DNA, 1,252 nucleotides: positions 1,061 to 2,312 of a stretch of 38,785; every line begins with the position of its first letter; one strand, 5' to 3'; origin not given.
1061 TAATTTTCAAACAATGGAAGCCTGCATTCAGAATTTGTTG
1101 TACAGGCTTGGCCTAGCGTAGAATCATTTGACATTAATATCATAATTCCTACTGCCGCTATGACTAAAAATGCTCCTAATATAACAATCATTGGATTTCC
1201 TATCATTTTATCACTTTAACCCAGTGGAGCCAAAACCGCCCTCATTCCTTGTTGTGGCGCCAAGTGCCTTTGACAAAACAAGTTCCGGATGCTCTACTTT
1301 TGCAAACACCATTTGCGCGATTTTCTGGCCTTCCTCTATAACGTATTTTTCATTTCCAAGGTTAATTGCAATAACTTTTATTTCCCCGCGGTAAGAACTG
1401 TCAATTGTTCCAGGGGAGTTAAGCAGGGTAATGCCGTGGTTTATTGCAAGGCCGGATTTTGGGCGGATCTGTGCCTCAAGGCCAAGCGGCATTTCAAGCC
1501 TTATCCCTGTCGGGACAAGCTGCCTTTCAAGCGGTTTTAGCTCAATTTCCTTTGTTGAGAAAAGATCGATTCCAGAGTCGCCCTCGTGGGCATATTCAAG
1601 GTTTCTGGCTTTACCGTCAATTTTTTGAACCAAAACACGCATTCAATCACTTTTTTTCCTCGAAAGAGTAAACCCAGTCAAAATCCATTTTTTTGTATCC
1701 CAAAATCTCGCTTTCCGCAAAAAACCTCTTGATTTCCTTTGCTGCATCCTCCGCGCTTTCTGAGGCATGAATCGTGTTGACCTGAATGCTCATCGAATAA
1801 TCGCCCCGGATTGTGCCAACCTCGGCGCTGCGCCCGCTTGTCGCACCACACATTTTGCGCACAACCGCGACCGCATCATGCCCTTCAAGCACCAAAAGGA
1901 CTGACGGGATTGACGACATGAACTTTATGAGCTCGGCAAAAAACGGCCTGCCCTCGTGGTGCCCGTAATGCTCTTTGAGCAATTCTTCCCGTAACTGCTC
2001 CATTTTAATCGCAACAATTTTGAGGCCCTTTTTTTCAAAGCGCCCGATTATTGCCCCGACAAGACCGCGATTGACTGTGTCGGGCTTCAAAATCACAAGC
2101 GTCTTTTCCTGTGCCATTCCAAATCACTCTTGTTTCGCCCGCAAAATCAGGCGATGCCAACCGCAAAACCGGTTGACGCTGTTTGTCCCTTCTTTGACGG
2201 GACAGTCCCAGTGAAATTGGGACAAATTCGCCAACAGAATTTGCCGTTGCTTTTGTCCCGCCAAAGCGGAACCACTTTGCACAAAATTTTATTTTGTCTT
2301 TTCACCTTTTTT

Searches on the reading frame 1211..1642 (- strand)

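Call 30: search_protein_families(library=pfam, proteins=[window:1211-1642:-], max_evalue=0.001)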
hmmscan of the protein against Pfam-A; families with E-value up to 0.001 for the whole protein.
window:1211-1642:- (143 aa): 2 families
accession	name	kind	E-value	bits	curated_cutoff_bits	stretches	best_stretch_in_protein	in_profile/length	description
PF00692.24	dUTPase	-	7.5e-30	103.8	22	1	15-141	6-129/129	dUTPase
PF22769.1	DCD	-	2.1e-07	31.6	27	1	31-115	69-152/153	dCTP deaminase-like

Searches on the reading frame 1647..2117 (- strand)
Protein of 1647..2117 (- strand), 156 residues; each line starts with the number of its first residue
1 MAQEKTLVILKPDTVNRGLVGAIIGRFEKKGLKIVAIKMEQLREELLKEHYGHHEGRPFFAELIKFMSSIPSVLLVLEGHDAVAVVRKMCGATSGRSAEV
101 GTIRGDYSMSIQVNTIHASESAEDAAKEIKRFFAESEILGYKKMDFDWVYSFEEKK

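Call 30: search_protein_families(library=pfam, proteins=[window:1647-2117:-], max_evalue=0.001)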
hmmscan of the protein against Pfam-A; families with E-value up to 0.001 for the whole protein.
window:1647-2117:- (156 aa): 1 family
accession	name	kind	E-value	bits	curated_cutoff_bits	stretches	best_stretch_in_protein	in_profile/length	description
PF00334.24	NDK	-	6.2e-52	175.5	27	1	4-138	1-135/135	Nucleoside diphosphate kinase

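Call 40: find_encoding_contigs(protein=window:1647-2117:-, flank=10000, max_places=6)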
Protein window:1647-2117:- (156 aa): 2 contigs read that carry it; 2 places shown.
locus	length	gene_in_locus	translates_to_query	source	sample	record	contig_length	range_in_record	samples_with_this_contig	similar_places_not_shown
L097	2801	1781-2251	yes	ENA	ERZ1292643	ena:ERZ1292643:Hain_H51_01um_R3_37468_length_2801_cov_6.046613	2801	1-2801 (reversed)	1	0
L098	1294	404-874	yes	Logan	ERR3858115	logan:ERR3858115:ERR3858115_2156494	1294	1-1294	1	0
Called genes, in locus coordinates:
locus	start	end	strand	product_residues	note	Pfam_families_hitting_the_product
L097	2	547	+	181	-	?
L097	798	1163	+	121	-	PF01248:Ribosomal_L7Ae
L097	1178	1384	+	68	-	PF01200:Ribosomal_S28e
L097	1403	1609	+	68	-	PF01246:Ribosomal_L24e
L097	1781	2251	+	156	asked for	PF00334:NDK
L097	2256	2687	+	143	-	PF22769:DCD (weak), PF00692:dUTPase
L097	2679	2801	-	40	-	?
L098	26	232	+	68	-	PF01246:Ribosomal_L24e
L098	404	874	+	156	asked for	PF00334:NDK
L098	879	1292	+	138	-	?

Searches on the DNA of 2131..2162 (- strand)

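Call 64: build_rna_model(alignment_id=A1, structure=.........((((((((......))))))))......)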
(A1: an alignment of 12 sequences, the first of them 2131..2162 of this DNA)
Model R1 built from alignment A1 (12 sequences, 37 columns); structure: as given.
model positions 33; base pairs 8; branch points 0; effective number of sequences 12; information 0.882 bits per position. Calibrated on 0.2 Mb of random sequence (short: E-values are rough).
structure used (alignment columns):
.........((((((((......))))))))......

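Call 65: search_with_rna_model(model_id=R1, sources=[window, L001, L002, L030, L031, L032, L033, L034, L035, L036, L037, L095, L096, L102, L103, L003, L004, L005, L022, L024, L028, L038, L040, L041, L066, L075, L078], max_evalue=1)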
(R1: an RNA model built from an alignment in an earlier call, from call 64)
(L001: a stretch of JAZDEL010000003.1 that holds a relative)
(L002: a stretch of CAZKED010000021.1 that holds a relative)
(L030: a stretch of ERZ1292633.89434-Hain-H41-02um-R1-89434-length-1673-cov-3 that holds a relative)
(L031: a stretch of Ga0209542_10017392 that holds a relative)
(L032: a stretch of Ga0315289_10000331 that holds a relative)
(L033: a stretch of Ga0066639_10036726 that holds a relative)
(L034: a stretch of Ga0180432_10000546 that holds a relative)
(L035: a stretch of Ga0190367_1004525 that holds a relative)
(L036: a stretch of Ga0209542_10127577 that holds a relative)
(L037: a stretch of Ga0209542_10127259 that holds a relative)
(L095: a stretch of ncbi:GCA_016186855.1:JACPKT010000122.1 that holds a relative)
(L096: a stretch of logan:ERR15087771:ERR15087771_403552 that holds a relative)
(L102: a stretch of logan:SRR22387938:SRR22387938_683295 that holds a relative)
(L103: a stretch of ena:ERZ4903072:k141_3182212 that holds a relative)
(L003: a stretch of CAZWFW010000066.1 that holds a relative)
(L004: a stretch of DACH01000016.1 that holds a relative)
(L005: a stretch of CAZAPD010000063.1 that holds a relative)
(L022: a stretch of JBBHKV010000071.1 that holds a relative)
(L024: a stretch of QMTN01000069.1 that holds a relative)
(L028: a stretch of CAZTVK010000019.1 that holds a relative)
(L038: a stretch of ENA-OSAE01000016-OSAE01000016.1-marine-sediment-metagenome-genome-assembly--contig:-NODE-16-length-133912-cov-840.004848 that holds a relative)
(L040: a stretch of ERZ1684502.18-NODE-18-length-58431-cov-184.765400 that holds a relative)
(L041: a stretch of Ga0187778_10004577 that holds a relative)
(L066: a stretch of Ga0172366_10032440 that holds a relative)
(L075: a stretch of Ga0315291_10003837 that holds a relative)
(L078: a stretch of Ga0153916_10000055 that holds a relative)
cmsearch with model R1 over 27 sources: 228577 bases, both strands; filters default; matches with E-value up to 1: 19.
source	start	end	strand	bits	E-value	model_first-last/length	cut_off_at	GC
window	26004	26036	-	38.1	2.5e-08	1-33/33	no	0.48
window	26928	26960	-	37.2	4.5e-08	1-33/33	no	0.58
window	35842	35874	+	35.6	1.4e-07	1-33/33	no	0.58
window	35776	35808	-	35.1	1.9e-07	1-33/33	no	0.45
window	2153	2185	-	34.3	3.3e-07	1-33/33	no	0.55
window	3130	3162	-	33.6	5.5e-07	1-33/33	no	0.55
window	2222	2254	+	31.8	1.9e-06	1-33/33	no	0.39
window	28320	28352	-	31.5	2.3e-06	1-33/33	no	0.55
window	17813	17845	-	30.2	5.3e-06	1-33/33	no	0.52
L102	3165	3197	+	28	2.4e-05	1-33/33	no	0.67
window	24629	24659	-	27.4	3.7e-05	1-33/33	no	0.45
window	31537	31567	-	27.1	4.6e-05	1-33/33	no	0.45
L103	1014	1046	+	26.5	6.6e-05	1-33/33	no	0.76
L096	4236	4268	+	19.7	0.0071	1-33/33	no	0.48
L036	605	636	+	16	0.083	1-33/33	no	0.56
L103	1127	1140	-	13.2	0.58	13-26/33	no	0.5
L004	886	918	+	12.7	0.82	1-33/33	no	0.55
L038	2886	2918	+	12.7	0.82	1-33/33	no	0.55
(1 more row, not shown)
